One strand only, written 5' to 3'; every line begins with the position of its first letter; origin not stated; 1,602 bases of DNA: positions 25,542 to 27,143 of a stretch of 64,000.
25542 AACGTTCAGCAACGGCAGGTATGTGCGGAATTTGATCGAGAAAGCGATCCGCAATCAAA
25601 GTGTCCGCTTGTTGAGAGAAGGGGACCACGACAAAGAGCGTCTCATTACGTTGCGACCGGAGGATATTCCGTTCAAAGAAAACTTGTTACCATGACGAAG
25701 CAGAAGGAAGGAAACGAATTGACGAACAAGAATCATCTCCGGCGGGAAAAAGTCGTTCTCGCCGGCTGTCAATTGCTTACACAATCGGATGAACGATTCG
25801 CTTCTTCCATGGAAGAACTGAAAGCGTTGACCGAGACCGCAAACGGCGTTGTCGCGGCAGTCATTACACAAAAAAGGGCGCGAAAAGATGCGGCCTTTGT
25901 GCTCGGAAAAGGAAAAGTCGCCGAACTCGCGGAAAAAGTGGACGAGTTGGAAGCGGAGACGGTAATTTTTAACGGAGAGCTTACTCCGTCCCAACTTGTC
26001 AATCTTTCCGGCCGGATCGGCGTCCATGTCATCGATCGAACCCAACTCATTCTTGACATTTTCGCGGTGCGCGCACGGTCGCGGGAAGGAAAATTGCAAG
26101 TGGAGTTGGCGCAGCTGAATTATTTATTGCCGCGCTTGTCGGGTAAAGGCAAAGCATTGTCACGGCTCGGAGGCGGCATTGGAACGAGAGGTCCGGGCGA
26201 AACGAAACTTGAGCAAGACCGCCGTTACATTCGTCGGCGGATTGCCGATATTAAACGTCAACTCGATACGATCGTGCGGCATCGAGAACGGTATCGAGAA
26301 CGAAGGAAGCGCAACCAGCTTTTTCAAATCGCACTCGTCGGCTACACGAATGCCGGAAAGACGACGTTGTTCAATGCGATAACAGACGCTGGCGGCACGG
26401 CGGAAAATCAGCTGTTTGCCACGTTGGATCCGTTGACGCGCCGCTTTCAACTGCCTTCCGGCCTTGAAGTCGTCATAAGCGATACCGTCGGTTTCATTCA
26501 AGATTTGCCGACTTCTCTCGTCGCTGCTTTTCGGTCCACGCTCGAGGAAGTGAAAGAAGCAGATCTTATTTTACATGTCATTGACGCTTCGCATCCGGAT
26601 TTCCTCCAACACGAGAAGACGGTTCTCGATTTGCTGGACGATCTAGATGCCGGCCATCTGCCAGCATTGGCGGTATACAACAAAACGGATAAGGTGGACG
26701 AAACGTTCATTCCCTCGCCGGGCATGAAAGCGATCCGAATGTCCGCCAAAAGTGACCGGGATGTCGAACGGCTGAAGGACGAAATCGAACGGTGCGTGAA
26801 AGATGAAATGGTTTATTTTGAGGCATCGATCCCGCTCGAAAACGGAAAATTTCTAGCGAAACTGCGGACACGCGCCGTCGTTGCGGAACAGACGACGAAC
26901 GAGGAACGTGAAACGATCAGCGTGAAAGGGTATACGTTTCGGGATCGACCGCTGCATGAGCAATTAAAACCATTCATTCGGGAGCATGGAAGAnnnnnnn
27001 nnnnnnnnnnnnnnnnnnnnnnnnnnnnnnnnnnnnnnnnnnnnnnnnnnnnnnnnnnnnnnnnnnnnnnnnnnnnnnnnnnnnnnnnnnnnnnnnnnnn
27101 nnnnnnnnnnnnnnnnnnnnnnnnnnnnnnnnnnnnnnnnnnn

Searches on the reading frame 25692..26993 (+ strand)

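Call 79: search_protein_families(library=pfam, proteins=[window:25692-26993:+], max_evalue=0.00001)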
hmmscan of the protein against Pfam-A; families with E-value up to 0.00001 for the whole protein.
window:25692-26993:+ (434 aa): 4 families
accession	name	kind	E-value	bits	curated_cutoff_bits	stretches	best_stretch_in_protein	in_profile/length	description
PF16360.10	GTP-bdg_M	-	1.8e-32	112.1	29.5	1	127-205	1-79/79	GTP-binding GTPase Middle Region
PF13167.11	GTP-bdg_N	-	2.5e-30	105.3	25.4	1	38-125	2-89/89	GTP-binding GTPase N-terminal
PF01926.29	MMR_HSR1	-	1.1e-19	71.1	21.9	1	212-331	1-113/113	50S ribosome-binding GTPase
PF02421.24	FeoB_N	-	3.3e-07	30.4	27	1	212-337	2-120/156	Ferrous iron transport protein B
